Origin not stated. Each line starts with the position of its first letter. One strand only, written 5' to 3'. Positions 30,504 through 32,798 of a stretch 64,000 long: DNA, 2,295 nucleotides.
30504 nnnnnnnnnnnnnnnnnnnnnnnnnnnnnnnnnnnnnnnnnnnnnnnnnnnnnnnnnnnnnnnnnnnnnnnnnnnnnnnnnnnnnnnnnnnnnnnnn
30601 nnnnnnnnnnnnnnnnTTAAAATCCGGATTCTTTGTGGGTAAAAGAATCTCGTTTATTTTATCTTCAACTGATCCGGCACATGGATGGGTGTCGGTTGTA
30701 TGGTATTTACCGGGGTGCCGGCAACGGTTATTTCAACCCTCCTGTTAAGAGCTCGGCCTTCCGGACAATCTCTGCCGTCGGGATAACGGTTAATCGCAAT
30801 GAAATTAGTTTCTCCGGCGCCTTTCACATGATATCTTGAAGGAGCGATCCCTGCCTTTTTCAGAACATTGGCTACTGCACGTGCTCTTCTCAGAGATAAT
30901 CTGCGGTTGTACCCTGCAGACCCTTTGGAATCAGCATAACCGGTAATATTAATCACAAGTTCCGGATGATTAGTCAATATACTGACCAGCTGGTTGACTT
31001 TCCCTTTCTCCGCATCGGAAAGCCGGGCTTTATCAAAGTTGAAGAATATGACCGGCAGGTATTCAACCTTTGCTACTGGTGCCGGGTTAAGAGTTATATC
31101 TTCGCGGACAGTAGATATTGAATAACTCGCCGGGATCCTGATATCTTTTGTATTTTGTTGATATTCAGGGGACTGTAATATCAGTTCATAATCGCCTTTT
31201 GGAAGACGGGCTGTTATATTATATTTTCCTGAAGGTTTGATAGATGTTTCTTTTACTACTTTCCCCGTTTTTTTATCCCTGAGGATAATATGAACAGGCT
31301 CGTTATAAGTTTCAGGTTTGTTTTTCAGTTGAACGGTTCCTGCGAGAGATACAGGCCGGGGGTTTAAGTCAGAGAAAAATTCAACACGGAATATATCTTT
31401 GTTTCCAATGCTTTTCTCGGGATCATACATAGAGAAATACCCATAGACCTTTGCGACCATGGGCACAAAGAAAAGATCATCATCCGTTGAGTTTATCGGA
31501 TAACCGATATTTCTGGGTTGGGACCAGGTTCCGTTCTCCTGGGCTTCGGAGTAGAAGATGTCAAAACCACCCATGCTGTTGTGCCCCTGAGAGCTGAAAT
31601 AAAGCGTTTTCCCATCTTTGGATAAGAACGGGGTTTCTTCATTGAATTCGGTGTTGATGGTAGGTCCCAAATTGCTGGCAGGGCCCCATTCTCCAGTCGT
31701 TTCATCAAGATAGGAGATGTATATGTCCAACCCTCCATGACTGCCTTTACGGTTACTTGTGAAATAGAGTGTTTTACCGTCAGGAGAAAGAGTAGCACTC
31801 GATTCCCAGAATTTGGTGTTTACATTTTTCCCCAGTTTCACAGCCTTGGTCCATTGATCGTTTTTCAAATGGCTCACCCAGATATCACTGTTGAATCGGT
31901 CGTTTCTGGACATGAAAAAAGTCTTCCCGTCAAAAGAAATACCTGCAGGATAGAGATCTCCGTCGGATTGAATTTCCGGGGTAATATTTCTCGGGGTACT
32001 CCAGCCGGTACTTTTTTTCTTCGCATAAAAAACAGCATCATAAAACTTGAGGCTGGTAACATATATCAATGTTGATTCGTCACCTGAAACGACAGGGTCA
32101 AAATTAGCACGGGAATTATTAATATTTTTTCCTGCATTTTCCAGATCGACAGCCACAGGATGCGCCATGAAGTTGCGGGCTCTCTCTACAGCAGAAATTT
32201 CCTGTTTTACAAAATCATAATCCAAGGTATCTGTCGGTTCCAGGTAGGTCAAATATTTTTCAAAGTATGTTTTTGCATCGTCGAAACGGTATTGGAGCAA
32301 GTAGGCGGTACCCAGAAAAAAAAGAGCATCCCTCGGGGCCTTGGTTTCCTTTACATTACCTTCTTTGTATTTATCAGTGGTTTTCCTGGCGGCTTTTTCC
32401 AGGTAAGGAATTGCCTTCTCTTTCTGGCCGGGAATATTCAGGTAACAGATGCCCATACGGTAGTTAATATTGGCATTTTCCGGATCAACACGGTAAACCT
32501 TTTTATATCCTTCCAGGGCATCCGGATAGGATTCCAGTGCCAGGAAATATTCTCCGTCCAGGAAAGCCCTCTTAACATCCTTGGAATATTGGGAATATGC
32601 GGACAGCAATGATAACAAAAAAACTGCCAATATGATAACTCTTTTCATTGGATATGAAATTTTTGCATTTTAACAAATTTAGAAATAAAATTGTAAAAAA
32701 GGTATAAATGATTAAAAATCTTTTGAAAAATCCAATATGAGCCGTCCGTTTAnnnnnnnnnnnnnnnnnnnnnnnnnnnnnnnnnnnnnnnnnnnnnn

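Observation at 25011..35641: Five tandem paralogues of a TPR + PD40 beta-propeller envelope protein, each with a different C-terminal module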

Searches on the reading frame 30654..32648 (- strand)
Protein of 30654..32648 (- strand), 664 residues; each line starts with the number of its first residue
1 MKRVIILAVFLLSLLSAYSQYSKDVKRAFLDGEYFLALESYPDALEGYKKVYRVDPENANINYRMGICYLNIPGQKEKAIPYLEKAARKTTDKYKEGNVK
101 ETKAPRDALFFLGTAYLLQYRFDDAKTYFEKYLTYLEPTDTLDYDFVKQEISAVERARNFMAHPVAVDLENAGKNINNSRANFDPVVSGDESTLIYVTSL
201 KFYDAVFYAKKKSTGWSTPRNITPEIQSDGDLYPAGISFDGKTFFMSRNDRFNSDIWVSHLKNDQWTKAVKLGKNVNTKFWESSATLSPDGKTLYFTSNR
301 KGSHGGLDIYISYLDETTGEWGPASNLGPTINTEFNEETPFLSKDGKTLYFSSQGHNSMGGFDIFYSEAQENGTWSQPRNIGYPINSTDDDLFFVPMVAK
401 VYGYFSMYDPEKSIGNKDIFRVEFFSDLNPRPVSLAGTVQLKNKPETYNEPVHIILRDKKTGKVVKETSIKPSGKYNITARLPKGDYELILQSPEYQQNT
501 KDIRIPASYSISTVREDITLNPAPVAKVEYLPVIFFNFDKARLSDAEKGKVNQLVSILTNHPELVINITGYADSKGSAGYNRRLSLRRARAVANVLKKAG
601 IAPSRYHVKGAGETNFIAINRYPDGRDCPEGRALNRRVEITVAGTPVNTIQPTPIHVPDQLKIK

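Call 3: search_protein_families(library=pfam, proteins=[window:30654-32648:-], max_evalue=0.01)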
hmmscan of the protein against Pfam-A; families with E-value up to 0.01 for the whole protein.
window:30654-32648:- (664 aa): 14 families
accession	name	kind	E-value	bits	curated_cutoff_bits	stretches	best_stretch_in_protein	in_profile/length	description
PF07676.18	PD40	-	1.9e-22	79.1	20.9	2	272-311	1-38/38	WD40-like Beta Propeller Repeat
PF00691.25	OmpA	-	1.2e-19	70.9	27.2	1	535-626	1-94/98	OmpA family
PF13424.12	TPR_12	-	3e-07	31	30.1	1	30-87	15-72/77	Tetratricopeptide repeat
PF14559.12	TPR_19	-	2.4e-06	28.2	25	1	36-92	2-57/68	Tetratricopeptide repeat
PF13432.12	TPR_16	-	5.9e-06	27.1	32.7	1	32-89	4-60/65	Tetratricopeptide repeat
PF07719.23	TPR_2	-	0.00011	22.5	27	0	107-133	2-28/34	Tetratricopeptide repeat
PF13414.12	TPR_11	-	0.00011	22.3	26.8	1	35-70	4-39/42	TPR repeat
PF05359.17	DUF748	-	0.00045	18.8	50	1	531-589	878-937/1037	Domain of Unknown Function (DUF748)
PF13620.12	CarboxypepD_reg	-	0.00053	20.7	32.3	1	451-509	16-73/82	Carboxypeptidase regulatory-like domain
PF13428.12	TPR_14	-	0.00057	20.8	23.5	0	107-140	2-34/44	Tetratricopeptide repeat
PF13174.12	TPR_6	-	0.00073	20.5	26.3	0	107-133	1-27/33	Tetratricopeptide repeat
PF23194.1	NOMO_5th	-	0.0061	17.4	27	0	434-511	1-77/89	NOMO fifth transthyretin-like domain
PF13181.12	TPR_8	-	0.0062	17.1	25.7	0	108-134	3-29/34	Tetratricopeptide repeat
PF13431.12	TPR_17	-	0.0069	17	24.4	0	48-80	2-33/34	Tetratricopeptide repeat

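Call 4: search_protein_families(library=ncbifam, proteins=[window:30654-32648:-], max_evalue=0.01)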
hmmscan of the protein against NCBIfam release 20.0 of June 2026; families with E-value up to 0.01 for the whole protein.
window:30654-32648:- (664 aa): 34 families (the best 25 are shown)
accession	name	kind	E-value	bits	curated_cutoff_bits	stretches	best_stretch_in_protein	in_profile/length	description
NF053607.1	CHU_0125_OmpA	equivalog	3.4e-72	243.9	620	1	1-621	1-620/639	CHU_0125 family OmpA-like outer membrane integrity protein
NF052230.1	T9SS_PorE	exception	6.7e-71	239.4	600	1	11-619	4-602/648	PorE family type IX secretion system protein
NF053611.1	YiaD_Gzip_OmpA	equivalog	4.3e-26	91.9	175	1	534-642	104-206/206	YiaD family glycine zipper/OmpA-like lipoprotein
NF053612.1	anchor_PA1041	equivalog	2.1e-23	83.5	250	1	532-642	131-235/236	PA1041 family peptidoglycan-binding anchor lipoprotein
NF053613.1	OMP_toxin_LptF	equivalog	1.8e-21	77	400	1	534-643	143-246/256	lipotoxin F family OmpA-related lipoprotein LptF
NF053585.1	OMP_LP_YfiB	equivalog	6.7e-20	71.6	128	1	534-643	58-161/163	outer membrane lipoprotein YfiB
NF045787.1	OmpABordt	equivalog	1.1e-19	70.9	200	1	521-645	75-192/194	outer membrane protein OmpA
NF007804.1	PRK10510.1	equivalog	1.4e-14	54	307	1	535-643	115-217/219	OmpA family lipoprotein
TIGR02802.1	Pal_lipo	equivalog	1.4e-13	50.8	125.35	1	534-620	2-88/104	peptidoglycan-associated lipoprotein Pal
NF047726.1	AutTranAdhPGAsTpgA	equivalog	5.1e-13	48.8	350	1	533-640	155-266/268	trimeric autotransporter adhesin/peptidogylcan-associated protein TpgA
NF008071.1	PRK10808.1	equivalog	1.3e-12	47.8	277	1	533-652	232-356/358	porin OmpA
TIGR03789.1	pdsO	hypoth_equivalog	1.4e-11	44.6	152.2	1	550-618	157-225/243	sortase-associated OmpA-like protein PdsO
NF045788.1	Omp38Acinit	equivalog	1.9e-11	43.6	500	1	534-645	243-349/354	outer membrane protein Omp38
TIGR03350.1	type_VI_ompA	equivalog_domain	5.5e-11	42.6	139.8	1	564-642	61-137/137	type VI secretion system protein TssL, long form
NF033763.1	exchanger_TraB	exception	2.7e-10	38.8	700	1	552-653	412-508/522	outer membrane exchange protein TraB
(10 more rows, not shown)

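Call 8: find_encoding_contigs(protein=window:30654-32648:-, flank=10000, max_places=6)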
Protein window:30654-32648:- (664 aa): 1 contig read that carries it; 1 place shown.
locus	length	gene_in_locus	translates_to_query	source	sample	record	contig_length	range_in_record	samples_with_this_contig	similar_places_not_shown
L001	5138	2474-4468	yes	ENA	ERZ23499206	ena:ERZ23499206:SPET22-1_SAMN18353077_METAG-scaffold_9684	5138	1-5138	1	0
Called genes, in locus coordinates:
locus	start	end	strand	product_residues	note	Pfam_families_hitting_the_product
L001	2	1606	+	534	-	?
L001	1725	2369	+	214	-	-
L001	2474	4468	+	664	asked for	PF13424:TPR_12 (faint), PF13432:TPR_16 (faint), PF14559:TPR_19 (faint), PF26549:Tricorn_N (faint), PF07676:PD40, PF00691:OmpA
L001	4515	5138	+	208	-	?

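Call 23: find_homologous_proteins(query=window:30654-32648:-, max_evalue=1e-20)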
Query window:30654-32648:- (664 aa): 6203 proteins with E <= 1e-20 among 8000 candidates; the best 120 are listed.
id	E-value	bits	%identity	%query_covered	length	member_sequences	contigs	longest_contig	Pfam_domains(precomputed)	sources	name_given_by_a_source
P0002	0.0e+0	1402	91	100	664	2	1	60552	PF00691.26,PF14559.13,PF26549.1,PF13424.13,PF13432.13,PF07676.19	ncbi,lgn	-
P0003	0.0e+0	1295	83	100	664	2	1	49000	PF00691.26,PF14559.13,PF26549.1,PF13424.13,PF13432.13,PF07676.19,PF07719.24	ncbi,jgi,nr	ncbi:MAG TPA: tetratricopeptide repeat protein [Bacteroidetes bacterium]|nr:tetratricopeptide repeat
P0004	0.0e+0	1196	76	100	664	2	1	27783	PF00691.26,PF14559.13,PF13424.13,PF13432.13,PF13620.13,PF07676.19,PF07719.24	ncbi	-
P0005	0.0e+0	1161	75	100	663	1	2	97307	PF00691.26,PF26549.1,PF13424.13,PF13432.13,PF07676.19,PF07719.24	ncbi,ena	-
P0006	0.0e+0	1051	67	100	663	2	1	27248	PF00691.26,PF13424.13,PF13432.13,PF13181.13,PF07676.19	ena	-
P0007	2.7e-284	963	62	100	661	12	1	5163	PF00691.26,PF26549.1,PF13432.13,PF13620.13,PF13181.13,PF07676.19,PF07719.24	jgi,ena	-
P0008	6.7e-283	958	62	100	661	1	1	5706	PF00691.26,PF26549.1,PF00515.35,PF13424.13,PF13432.13,PF13620.13,PF13181.13,PF07676.19,PF07719.24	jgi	jgi:outer membrane protein OmpA-like peptidoglycan-associated protein/tetratricopeptide (TPR) repeat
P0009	3.7e-281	952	62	100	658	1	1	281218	PF00691.26,PF26549.1,PF00515.35,PF13432.13,PF13620.13,PF13181.13,PF07676.19,PF07719.24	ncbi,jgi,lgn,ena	-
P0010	3.5e-279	946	60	100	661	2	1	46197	PF00691.26,PF26549.1,PF13424.13,PF13432.13,PF13620.13,PF13181.13,PF07676.19,PF07719.24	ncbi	-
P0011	9.6e-279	944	60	100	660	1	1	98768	PF00691.26,PF14559.13,PF00515.35,PF13424.13,PF13432.13,PF13620.13,PF13181.13,PF07676.19,PF07719.24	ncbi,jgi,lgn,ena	-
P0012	3.9e-278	942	61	100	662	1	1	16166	PF00691.26,PF26549.1,PF13620.13,PF07676.19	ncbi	-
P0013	6.1e-247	839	56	100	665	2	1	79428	PF00691.26,PF13424.13,PF07676.19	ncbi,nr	ncbi:MAG: OmpA family protein [Chlorobi bacterium]|nr:OmpA family protein [Chlorobiota bacterium]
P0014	2.7e-231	788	54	99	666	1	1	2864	PF00691.26,PF13424.13,PF07676.19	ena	-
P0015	4.8e-231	787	53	100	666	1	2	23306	PF00691.26,PF26549.1,PF13424.13,PF07676.19,PF13174.13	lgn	-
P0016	3.6e-217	741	51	100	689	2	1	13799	PF00691.26,PF07676.19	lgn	-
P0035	8.5e-203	694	50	98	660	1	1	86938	PF00691.26,PF13620.13,PF07676.19,PF22904.4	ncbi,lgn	-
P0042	4.8e-197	675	48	100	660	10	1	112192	PF00691.26,PF14559.13,PF05359.17,PF13424.13,PF21033.5,PF13181.13,PF07676.19,PF07719.24,PF13174.13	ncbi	ncbi:MAG: OmpA family protein [Bacteroidales bacterium]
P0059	3.5e-182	625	44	100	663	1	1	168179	PF00691.26,PF07676.19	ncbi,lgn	-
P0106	8.0e-162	558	41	100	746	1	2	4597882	PF00691.26,PF07676.19,PF07719.24,PF13174.13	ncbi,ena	-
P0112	7.9e-161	555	42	98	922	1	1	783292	PF00691.26,PF05036.19,PF07676.19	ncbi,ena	-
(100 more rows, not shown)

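Call 24: find_encoding_contigs(protein=P0009, flank=10000, max_places=1)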
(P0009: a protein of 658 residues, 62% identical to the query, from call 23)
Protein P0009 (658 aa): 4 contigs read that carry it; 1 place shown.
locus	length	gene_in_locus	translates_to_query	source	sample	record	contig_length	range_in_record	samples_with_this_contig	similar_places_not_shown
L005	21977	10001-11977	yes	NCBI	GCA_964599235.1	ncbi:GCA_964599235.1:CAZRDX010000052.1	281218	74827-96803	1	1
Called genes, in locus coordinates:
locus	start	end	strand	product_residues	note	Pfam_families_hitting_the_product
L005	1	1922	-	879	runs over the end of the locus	PF01411:tRNA-synt_2c, PF07973:tRNA_SAD, PF02272:DHHA1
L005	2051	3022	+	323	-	PF01551:Peptidase_M23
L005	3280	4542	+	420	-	PF13360:PQQ_2 (faint), PF13570:Beta-prop_ACSF4 (faint)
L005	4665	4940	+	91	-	PF13411:MerR_1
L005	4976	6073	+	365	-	PF01784:DUF34_NIF3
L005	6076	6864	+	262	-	PF24481:CT398_CC (faint), PF02591:Zn_ribbon_9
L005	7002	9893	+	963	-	PF07719:TPR_2 (faint), PF07676:PD40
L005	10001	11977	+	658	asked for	PF00515:TPR_1 (faint), PF07719:TPR_2 (faint), PF13181:TPR_8 (faint), PF13432:TPR_16 (faint), PF26549:Tricorn_N (faint), PF07676:PD40, PF13620:CarboxypepD_reg (weak), PF00691:OmpA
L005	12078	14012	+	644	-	PF07676:PD40, PF13620:CarboxypepD_reg, PF00691:OmpA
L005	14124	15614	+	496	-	PF07676:PD40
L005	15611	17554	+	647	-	PF07676:PD40 (weak)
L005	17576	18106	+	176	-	PF13302:Acetyltransf_3, PF13420:Acetyltransf_4, PF00583:Acetyltransf_1, PF13523:Acetyltransf_8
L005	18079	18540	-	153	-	PF13588:HSDR_N_2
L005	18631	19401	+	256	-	PF01048:PNP_UDP_1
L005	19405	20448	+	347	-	PF06144:DNA_pol3_delta, PF21694:DNA_pol3_delta_C (weak)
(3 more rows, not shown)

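Call 25: find_encoding_contigs(protein=P0013, flank=10000, max_places=1)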
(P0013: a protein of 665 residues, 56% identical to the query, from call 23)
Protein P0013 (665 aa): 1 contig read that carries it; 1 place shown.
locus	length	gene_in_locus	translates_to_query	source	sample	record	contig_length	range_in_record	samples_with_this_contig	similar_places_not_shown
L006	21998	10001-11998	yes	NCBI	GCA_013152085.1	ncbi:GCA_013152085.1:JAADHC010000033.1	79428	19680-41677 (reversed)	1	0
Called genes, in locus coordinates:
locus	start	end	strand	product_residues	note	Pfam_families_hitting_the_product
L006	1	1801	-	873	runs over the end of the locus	PF01411:tRNA-synt_2c, PF07973:tRNA_SAD, PF02272:DHHA1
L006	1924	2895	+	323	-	PF01551:Peptidase_M23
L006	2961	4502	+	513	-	PF13360:PQQ_2 (faint), PF13570:Beta-prop_ACSF4 (faint)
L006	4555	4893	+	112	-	PF00376:MerR, PF13411:MerR_1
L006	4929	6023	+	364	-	PF01784:DUF34_NIF3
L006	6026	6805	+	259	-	PF24481:CT398_CC (faint), PF02591:Zn_ribbon_9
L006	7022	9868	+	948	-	PF07719:TPR_2 (faint), PF13174:TPR_6 (faint), PF07676:PD40 (weak)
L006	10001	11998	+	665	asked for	PF13424:TPR_12 (faint), PF07676:PD40, PF00691:OmpA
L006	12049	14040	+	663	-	PF07676:PD40 (faint), PF00691:OmpA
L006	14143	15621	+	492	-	PF07676:PD40 (weak)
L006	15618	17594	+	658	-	PF07676:PD40 (faint)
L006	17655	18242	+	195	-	PF13302:Acetyltransf_3, PF00583:Acetyltransf_1, PF13420:Acetyltransf_4 (weak)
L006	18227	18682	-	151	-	PF13588:HSDR_N_2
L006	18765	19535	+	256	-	PF01048:PNP_UDP_1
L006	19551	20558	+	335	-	PF06144:DNA_pol3_delta, PF21694:DNA_pol3_delta_C (weak)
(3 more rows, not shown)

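Call 26: find_encoding_contigs(protein=P0042, flank=10000, max_places=1)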
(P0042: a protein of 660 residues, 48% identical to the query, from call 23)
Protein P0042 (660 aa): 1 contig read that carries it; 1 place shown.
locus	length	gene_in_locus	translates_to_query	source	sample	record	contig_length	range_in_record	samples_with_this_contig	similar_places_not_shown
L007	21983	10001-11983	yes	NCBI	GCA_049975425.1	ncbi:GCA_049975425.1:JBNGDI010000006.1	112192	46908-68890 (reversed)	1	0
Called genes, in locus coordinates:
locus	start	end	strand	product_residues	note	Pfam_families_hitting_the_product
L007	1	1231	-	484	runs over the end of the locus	PF00474:SSF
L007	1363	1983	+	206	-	PF21176:RecR_HhH, PF02132:RecR_ZnF, PF01751:Toprim, PF13662:Toprim_4, PF21175:RecR_C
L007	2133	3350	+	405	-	PF00155:Aminotran_1_2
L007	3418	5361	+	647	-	PF00535:Glycos_transf_2, PF13641:Glyco_tranf_2_3, PF13632:Glyco_trans_2_3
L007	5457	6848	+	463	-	PF00364:Biotin_lipoyl, PF25917:BSH_RND (weak), PF25997:BSH_YhbJ (faint), PF25984:BSH_YknX (faint), PF02817:E3_binding (weak), PF00198:2-oxoacid_dh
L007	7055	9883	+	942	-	PF00515:TPR_1 (faint), PF07719:TPR_2 (faint), PF13174:TPR_6 (faint), PF13428:TPR_14 (faint), PF13432:TPR_16 (faint), PF14559:TPR_19 (weak), PF07676:PD40, PF13620:CarboxypepD_reg (weak)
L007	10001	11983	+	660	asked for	PF07719:TPR_2 (faint), PF13181:TPR_8 (faint), PF13424:TPR_12 (faint), PF14559:TPR_19 (faint), PF21033:RMD1-3 (faint), PF13174:TPR_6 (faint), PF07676:PD40 (weak), PF00691:OmpA, +1 more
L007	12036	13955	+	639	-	PF07676:PD40 (faint), PF05359:DUF748 (faint), PF13620:CarboxypepD_reg (weak), PF00691:OmpA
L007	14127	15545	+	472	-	PF00515:TPR_1 (faint), PF07719:TPR_2 (faint), PF07676:PD40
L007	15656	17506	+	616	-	PF13174:TPR_6 (faint), PF07676:PD40 (faint)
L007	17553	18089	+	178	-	PF13302:Acetyltransf_3, PF13420:Acetyltransf_4, PF13523:Acetyltransf_8 (faint), PF00583:Acetyltransf_1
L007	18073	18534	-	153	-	PF13588:HSDR_N_2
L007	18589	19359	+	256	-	PF01048:PNP_UDP_1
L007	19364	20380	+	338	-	PF06144:DNA_pol3_delta, PF21694:DNA_pol3_delta_C (weak)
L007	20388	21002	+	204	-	PF01694:Rhomboid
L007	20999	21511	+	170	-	PF00702:Hydrolase (faint), PF08645:PNK3P (weak), PF13419:HAD_2, PF13242:Hydrolase_like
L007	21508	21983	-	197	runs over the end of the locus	PF02622:DUF179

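Call 27: find_encoding_contigs(protein=P0106, flank=10000, max_places=1)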
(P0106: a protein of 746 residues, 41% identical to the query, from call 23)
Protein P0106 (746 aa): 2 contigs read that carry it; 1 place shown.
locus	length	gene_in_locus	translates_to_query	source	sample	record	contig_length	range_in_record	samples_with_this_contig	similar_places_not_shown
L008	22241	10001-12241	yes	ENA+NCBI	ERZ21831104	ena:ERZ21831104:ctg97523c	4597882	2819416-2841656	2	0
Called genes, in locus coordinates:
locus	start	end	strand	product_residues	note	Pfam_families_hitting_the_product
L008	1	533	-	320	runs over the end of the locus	PF00072:Response_reg, PF00989:PAS (faint), PF13188:PAS_8 (faint), PF13426:PAS_9 (weak), PF08447:PAS_3 (weak), PF00196:GerE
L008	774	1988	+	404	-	PF00155:Aminotran_1_2, PF12897:Asp_aminotransf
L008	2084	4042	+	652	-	PF00535:Glycos_transf_2, PF13641:Glyco_tranf_2_3, PF13632:Glyco_trans_2_3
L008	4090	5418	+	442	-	PF00364:Biotin_lipoyl, PF25997:BSH_YhbJ (faint), PF02817:E3_binding, PF00198:2-oxoacid_dh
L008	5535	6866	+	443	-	PF07676:PD40 (weak)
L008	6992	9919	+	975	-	PF13174:TPR_6 (faint), PF07676:PD40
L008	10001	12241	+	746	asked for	PF07719:TPR_2 (faint), PF13174:TPR_6 (faint), PF07676:PD40 (weak), PF00691:OmpA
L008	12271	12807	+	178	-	PF13302:Acetyltransf_3, PF13420:Acetyltransf_4, PF00583:Acetyltransf_1 (weak)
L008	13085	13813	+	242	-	-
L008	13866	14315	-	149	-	PF13588:HSDR_N_2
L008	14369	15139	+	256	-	PF01048:PNP_UDP_1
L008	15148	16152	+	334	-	PF06144:DNA_pol3_delta, PF21694:DNA_pol3_delta_C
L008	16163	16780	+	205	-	PF01694:Rhomboid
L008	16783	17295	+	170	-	PF08645:PNK3P, PF00702:Hydrolase, PF13419:HAD_2, PF13242:Hydrolase_like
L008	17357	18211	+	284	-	PF01063:Aminotran_4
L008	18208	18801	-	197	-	PF02622:DUF179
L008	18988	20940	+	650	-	PF03553:Na_H_antiporter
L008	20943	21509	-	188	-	PF13328:HD_4, PF01966:HD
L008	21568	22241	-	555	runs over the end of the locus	PF00916:Sulfate_transp, PF01740:STAS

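Call 43: search_solved_structures(query=window:30654-32648:-, max_evalue=0.001)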
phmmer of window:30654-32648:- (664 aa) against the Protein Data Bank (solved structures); distinct sequences matched with E-value up to 0.001: 60.
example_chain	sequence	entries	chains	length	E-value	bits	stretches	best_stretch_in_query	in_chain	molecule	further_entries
7f4v_aB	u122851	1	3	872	2.4e-17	65.9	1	516-643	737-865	Photosystem I P700 chlorophyll a apoprotein A2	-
5u1h_A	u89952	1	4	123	1.6e-12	49.9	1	532-642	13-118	Outer membrane porin F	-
2k1s_A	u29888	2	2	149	2.7e-12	49.2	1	535-643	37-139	Inner membrane lipoprotein yiaD | Probable lipoprotein YiaD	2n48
9v99_A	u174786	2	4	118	6.9e-12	47.8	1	535-639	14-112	Outer membrane beta-barrel domain-containing protein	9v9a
6top_B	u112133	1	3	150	1e-11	47.3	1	531-614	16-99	OmpA family protein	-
6top_A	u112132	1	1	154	1.1e-11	47.2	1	531-614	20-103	OmpA family protein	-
2lca_A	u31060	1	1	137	2.2e-11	46.2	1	532-642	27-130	Uncharacterized protein Rv0899/MT0922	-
2kgw_A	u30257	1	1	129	2.3e-11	46.1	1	532-642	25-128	Outer membrane protein A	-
9v9b_A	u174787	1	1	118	3.4e-11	45.6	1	535-639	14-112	Outer membrane beta-barrel domain-containing protein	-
2lbt_A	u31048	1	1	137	5.5e-11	44.9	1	532-642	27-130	Uncharacterized protein Rv0899/MT0922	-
2l26_A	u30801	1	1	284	1.4e-10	43.5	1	532-642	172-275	Uncharacterized protein Rv0899/MT0922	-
2mqe_A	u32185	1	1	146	1.5e-10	43.5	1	522-652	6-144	OmpA domain protein transmembrane region-containing protein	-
6jfw_A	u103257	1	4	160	3.8e-10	42.1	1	534-646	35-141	PA0833-PD protein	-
7rjj_A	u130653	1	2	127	5.4e-10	41.6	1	548-643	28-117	OmpA family protein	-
3nb3_A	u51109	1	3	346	1e-09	40.7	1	522-652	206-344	Outer membrane protein A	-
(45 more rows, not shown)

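Call 69: find_encoding_contigs(protein=P0059, flank=10000, max_places=1)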
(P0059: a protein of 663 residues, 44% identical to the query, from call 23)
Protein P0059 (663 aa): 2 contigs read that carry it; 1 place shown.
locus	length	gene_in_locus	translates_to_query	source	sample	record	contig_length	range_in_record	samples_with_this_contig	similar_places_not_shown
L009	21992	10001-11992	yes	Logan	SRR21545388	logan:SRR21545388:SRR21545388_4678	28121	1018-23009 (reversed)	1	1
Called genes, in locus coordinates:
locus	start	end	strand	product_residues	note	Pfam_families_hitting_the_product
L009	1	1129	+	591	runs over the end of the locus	PF00501:AMP-binding, PF23562:AMP-binding_C_3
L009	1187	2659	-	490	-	PF00474:SSF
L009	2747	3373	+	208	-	PF21176:RecR_HhH, PF02132:RecR_ZnF, PF01751:Toprim, PF13662:Toprim_4, PF21175:RecR_C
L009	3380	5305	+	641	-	PF00535:Glycos_transf_2, PF13641:Glyco_tranf_2_3, PF13632:Glyco_trans_2_3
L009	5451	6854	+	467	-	PF00364:Biotin_lipoyl, PF02817:E3_binding, PF00198:2-oxoacid_dh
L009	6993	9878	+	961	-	PF07719:TPR_2 (faint), PF13174:TPR_6 (faint), PF13432:TPR_16 (faint), PF07676:PD40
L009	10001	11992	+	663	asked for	PF07676:PD40 (faint), PF00691:OmpA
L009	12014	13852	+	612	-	PF07676:PD40 (weak), PF00691:OmpA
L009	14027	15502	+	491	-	PF07719:TPR_2 (faint), PF13174:TPR_6 (faint), PF07676:PD40 (faint)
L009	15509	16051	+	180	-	PF13302:Acetyltransf_3, PF13420:Acetyltransf_4, PF00583:Acetyltransf_1 (weak)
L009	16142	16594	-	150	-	PF13588:HSDR_N_2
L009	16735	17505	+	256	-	PF01048:PNP_UDP_1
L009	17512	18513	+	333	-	PF06144:DNA_pol3_delta, PF21694:DNA_pol3_delta_C (weak)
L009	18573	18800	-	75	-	-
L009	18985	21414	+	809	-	PF00676:E1_dh, PF02779:Transket_pyr, PF02780:Transketolase_C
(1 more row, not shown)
